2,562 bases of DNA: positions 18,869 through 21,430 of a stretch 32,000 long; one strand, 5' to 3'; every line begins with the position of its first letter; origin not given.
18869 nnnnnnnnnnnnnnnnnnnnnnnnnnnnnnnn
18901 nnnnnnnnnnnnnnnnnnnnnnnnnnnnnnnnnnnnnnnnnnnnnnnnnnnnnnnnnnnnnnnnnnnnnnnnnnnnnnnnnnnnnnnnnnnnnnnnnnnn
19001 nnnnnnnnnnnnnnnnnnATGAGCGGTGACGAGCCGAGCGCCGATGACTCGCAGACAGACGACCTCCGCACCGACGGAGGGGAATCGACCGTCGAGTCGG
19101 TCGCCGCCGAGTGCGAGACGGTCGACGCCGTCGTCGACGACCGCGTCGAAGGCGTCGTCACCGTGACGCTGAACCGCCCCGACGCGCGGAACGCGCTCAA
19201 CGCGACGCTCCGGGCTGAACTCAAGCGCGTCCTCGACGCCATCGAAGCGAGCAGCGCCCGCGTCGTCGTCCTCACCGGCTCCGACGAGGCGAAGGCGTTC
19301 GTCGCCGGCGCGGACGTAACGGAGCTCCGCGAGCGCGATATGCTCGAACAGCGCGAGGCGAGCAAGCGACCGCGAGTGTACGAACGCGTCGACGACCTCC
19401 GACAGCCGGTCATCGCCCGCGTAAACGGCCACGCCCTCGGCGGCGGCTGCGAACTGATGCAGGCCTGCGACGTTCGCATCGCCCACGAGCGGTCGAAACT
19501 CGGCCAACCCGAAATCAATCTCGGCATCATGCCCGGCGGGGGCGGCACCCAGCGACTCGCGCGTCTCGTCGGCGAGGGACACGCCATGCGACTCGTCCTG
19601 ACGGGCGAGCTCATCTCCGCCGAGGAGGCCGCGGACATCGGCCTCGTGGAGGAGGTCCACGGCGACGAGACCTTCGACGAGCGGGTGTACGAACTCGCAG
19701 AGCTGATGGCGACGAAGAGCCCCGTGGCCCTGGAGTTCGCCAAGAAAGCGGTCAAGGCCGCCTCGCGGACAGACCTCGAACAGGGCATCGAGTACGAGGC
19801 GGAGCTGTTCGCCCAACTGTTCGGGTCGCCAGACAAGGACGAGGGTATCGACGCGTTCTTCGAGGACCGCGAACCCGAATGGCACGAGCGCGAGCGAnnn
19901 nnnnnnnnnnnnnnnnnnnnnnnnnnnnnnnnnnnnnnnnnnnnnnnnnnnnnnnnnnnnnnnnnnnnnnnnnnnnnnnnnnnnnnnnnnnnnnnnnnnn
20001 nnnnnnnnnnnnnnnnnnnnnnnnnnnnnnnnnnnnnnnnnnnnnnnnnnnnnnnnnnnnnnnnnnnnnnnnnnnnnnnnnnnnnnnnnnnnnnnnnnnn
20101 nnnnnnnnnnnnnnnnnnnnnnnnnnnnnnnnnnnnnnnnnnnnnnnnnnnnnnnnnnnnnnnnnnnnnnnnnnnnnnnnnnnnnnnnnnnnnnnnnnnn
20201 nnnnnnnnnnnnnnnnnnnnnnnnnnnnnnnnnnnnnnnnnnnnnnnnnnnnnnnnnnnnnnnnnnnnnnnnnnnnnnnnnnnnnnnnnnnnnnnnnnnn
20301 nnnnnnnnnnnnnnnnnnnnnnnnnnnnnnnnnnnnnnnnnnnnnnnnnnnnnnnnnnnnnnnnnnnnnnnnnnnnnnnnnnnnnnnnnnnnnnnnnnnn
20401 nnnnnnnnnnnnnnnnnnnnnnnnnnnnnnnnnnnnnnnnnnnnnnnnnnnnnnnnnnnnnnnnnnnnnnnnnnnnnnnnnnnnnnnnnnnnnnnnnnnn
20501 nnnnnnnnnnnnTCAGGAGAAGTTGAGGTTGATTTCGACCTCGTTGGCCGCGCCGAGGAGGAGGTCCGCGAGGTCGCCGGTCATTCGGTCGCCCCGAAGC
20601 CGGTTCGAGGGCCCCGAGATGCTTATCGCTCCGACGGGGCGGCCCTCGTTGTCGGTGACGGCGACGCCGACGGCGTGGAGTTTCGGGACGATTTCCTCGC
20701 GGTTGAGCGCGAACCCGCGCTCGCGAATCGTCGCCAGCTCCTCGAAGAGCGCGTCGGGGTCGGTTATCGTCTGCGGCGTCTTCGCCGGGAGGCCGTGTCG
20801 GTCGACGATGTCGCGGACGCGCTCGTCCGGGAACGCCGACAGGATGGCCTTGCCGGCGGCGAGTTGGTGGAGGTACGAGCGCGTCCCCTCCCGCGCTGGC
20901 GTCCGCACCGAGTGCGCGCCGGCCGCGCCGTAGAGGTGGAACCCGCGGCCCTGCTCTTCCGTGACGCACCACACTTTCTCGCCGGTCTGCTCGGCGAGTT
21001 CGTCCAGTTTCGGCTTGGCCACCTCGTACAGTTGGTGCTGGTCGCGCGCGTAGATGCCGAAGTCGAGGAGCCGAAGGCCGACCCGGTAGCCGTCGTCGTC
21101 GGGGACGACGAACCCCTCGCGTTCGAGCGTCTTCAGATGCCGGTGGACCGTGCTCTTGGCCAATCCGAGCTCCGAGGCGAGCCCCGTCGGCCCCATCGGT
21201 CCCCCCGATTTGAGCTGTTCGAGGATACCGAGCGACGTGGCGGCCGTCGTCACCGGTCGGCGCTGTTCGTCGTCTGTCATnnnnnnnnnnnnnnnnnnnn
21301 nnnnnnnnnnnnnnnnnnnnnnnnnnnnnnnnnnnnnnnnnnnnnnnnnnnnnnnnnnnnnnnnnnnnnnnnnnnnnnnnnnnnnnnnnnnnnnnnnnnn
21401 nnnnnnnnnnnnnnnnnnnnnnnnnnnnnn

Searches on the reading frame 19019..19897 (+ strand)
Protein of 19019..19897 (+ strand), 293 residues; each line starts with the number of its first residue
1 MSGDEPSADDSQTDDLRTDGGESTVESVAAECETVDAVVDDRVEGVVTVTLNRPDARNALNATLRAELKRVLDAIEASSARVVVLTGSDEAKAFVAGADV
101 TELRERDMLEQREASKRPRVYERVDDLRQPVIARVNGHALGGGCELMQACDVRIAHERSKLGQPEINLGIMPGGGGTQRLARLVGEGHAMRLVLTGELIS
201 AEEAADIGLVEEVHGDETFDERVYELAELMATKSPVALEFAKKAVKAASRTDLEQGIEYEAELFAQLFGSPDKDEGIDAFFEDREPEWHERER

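Call 25: search_protein_families(library=pfam, proteins=[window:19019-19897:+], max_evalue=0.0001)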
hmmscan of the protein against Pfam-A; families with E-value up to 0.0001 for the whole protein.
window:19019-19897:+ (293 aa): 2 families
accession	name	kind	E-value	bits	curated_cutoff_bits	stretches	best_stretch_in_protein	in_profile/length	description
PF00378.25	ECH_1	-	1.4e-67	228.1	27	1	44-290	4-250/251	Enoyl-CoA hydratase/isomerase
PF16113.10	ECH_2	-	1.6e-38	133.5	27.2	2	48-227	3-185/335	Enoyl-CoA hydratase/isomerase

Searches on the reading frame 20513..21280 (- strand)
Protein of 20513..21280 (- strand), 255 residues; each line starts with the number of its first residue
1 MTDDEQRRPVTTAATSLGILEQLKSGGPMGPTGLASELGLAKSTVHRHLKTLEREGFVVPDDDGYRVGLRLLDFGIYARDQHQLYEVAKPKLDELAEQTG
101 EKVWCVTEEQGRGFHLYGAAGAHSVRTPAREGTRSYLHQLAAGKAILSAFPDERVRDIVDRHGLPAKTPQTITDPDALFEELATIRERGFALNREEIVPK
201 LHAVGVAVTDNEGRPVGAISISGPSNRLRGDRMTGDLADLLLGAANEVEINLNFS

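Call 25: search_protein_families(library=pfam, proteins=[window:20513-21280:-], max_evalue=0.0001)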
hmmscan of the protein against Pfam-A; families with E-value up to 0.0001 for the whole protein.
window:20513-21280:- (255 aa): 8 families
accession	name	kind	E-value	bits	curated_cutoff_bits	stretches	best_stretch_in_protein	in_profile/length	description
PF01614.24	IclR_C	-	1.5e-33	116.2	24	1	80-248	5-172/174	Bacterial transcriptional regulator IclR C-terminal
PF09339.16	HTH_IclR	-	6.5e-13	48.7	22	1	17-61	6-51/52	IclR helix-turn-helix domain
PF12840.13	HTH_20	-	8.6e-09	35.7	27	1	15-58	5-48/51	Helix-turn-helix domain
PF01022.26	HTH_5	-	1.4e-08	34.9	22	1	17-58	5-45/47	Bacterial regulatory protein, arsR family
PF13412.12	HTH_24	-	4.2e-08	33.1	21.9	1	15-58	4-47/48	Winged helix-turn-helix DNA-binding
PF25213.1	HVO_A0261_N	-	1.6e-07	31.6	35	1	17-67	14-63/86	HVO_A0261 N-terminal domain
PF01047.28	MarR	-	5.1e-07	29.9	24.6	1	15-58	4-47/59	MarR family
PF12802.13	MarR_2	-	9.1e-06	26.2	27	1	17-61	8-55/61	MarR family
